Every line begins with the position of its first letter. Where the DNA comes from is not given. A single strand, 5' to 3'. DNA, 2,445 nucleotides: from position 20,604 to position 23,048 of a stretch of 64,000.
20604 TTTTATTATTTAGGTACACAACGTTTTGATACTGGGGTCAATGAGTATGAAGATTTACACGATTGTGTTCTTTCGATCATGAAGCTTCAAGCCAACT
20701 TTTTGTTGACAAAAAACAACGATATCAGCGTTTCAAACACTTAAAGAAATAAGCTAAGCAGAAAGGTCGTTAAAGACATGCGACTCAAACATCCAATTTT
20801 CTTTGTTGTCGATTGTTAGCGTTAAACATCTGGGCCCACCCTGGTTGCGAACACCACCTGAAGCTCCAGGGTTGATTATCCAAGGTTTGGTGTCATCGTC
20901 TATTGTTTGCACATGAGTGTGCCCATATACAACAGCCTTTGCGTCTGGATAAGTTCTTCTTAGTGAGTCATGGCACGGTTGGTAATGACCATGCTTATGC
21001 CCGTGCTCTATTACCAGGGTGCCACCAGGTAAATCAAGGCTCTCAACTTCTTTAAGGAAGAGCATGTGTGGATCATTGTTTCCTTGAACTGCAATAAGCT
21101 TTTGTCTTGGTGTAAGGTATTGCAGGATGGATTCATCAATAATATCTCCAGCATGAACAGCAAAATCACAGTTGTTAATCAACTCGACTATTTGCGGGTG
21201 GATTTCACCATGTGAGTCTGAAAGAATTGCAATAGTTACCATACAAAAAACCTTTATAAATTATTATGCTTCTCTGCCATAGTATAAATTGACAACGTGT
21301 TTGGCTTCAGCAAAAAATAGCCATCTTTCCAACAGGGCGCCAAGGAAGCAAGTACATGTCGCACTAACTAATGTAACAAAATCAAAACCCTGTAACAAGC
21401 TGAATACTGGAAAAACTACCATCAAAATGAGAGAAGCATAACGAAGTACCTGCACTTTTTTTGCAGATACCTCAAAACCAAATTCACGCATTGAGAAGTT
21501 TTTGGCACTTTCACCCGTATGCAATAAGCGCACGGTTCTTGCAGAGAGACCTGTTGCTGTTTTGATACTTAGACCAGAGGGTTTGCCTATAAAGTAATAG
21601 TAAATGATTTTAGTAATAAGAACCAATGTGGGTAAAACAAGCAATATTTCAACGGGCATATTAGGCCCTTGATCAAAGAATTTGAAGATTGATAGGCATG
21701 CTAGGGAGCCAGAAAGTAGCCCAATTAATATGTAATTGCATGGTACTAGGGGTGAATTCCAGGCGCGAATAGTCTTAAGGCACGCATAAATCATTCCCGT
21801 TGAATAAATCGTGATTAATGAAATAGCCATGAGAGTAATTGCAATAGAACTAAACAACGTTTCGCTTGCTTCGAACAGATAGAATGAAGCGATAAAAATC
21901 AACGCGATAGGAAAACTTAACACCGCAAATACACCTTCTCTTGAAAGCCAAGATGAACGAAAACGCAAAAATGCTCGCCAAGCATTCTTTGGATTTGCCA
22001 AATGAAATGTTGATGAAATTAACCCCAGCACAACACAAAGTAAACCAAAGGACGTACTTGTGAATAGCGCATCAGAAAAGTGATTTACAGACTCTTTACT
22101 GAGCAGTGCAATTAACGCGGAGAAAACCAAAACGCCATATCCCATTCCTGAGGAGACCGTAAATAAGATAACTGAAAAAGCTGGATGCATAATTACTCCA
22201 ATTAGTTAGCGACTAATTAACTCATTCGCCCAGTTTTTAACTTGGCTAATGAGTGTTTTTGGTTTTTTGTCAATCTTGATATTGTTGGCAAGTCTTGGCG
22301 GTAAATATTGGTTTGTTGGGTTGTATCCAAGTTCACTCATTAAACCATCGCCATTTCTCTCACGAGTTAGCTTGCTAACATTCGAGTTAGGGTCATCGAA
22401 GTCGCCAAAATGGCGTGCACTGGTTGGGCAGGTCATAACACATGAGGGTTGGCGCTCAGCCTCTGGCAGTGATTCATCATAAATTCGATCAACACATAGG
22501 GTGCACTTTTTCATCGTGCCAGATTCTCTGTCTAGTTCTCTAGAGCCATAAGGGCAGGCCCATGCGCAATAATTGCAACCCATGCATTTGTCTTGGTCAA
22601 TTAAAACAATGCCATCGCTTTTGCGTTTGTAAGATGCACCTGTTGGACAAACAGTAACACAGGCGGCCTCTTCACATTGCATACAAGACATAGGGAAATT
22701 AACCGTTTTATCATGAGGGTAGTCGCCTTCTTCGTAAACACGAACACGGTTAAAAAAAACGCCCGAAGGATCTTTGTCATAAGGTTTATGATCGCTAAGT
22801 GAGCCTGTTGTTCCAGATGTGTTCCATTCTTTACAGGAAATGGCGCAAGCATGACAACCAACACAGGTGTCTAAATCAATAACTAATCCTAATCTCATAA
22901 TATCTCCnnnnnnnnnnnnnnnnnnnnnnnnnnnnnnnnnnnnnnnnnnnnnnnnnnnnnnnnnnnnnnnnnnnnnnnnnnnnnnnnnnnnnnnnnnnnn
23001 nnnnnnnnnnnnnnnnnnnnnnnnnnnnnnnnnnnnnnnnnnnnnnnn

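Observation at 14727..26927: A 16-bp perfect palindrome just after the -10 of three look-alike promoters defines a candidate GntR/HutC regulon joining sulfonate uptake and desulfonation to two sulfite-oxidising systems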

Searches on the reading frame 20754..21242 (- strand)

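Call 6: search_protein_families(library=ncbifam, proteins=[window:20754-21242:-])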
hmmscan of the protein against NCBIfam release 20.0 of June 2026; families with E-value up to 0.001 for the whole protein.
window:20754-21242:- (162 aa): 2 families
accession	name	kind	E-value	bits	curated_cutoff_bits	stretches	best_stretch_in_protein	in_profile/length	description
TIGR00040.1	yfcE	subfamily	3.8e-19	69.3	56.25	1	4-148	3-154/158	YfcE family phosphodiesterase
NF006988.0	PRK09453.1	equivalog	3.2e-09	36.9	117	1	41-140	57-157/183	phosphodiesterase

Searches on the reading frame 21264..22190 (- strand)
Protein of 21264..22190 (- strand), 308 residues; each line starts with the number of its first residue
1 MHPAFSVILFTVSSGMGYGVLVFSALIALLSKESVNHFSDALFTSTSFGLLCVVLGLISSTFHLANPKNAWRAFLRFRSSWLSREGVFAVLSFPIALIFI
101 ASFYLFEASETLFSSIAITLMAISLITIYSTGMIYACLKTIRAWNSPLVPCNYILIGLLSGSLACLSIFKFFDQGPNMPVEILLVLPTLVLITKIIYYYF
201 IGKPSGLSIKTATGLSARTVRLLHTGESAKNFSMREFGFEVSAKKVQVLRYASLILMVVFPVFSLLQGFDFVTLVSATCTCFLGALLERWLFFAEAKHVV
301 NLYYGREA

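Call 6: search_protein_families(library=ncbifam, proteins=[window:21264-22190:-])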
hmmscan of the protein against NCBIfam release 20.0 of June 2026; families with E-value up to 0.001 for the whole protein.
window:21264-22190:- (308 aa): 1 family
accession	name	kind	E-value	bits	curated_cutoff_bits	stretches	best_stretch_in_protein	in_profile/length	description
TIGR03148.1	cyt_nit_nrfD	equivalog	0.00069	19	347.6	0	10-93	17-100/316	cytochrome c nitrite reductase subunit NrfD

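Call 49: search_protein_families(library=pfam, proteins=[window:21264-22190:-], max_evalue=0.001)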
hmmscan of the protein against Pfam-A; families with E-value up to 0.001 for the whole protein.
window:21264-22190:- (308 aa): 2 families
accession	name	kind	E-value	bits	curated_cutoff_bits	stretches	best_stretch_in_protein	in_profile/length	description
PF04976.17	DmsC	-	4.9e-21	75.8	22.3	1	3-293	6-273/275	DMSO reductase anchor subunit (DmsC)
PF03916.19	NrfD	-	0.00015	22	25.8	1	7-195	17-229/313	Polysulphide reductase, NrfD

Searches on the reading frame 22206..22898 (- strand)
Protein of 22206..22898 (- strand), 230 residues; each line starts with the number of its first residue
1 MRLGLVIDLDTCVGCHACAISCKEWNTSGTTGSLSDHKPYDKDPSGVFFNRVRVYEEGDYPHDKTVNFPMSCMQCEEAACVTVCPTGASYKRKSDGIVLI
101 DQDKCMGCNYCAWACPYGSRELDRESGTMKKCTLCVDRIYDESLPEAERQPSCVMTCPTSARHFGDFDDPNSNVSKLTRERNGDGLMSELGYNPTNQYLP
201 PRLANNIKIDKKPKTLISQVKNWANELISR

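Call 6: search_protein_families(library=ncbifam, proteins=[window:22206-22898:-])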
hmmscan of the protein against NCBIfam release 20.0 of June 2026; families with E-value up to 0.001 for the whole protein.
window:22206-22898:- (230 aa): 36 families (the best 25 are shown)
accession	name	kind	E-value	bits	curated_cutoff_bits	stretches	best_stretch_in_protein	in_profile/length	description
TIGR02951.1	DMSO_dmsB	equivalog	5.4e-39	133.8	214.1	1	3-169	2-155/161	DMSO/selenate family reductase complex B subunit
TIGR03149.1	cyt_nit_nrfC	equivalog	1.6e-38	132.3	377.6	1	2-198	38-215/225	cytochrome c nitrite reductase Fe-S protein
NF041715.1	arsenate_red_ArrB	equivalog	8.2e-37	127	450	2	1-125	1-109/233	arsenate respiratory reductase iron-sulfur subunit ArrB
NF045797.1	DsrO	equivalog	9.7e-36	123.4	200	1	2-198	43-233/235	sulfate reduction electron transfer complex DsrMKJOP subunit DsrO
NF011569.0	PRK14993.1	equivalog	8.8e-35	120.3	416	1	2-182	43-203/244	tetrathionate reductase subunit TtrB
NF041782.1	mnquin_red_QrcC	equivalog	1.7e-34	119.6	400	2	4-122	2-118/239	menaquinone reductase iron-sulfur cluster-binding subunit QrcC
TIGR03478.1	DMSO_red_II_bet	subfamily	3.9e-34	118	480.7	2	57-209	116-263/321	DMSO reductase family type II enzyme, iron-sulfur subunit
NF008134.0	PRK10882.1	equivalog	2.5e-32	112.3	263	1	3-173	39-214/329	hydrogenase 2 operon protein HybA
NF042979.1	EthbenzDh_ebdB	equivalog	1.7e-30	106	740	1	53-204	134-280/354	ethylbenzene dehydrogenase subunit beta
TIGR01582.1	FDH-beta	equivalog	9.9e-29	100.3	334.7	1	4-201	23-210/283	formate dehydrogenase subunit beta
TIGR01660.1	narH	equivalog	4e-24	84.9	524.05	2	49-165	160-270/492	nitrate reductase subunit beta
NF038355.1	FDH3_beta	equivalog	2e-22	80.1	240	1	3-138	3-124/180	formate dehydrogenase FDH3 subunit beta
NF045715.1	sulf_resp_HmcB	equivalog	5.2e-21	75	420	1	4-169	38-200/307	sulfate respiration complex iron-sulfur protein HmcB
NF009451.0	PRK12809.1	equivalog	2.8e-18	65.5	1154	1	7-180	7-150/639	formate-dependent uric acid utilization protein YgfT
NF009408.0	PRK12769.1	equivalog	3.4e-18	65.1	1003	1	6-164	6-144/659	formate-dependent uric acid utilization protein AegA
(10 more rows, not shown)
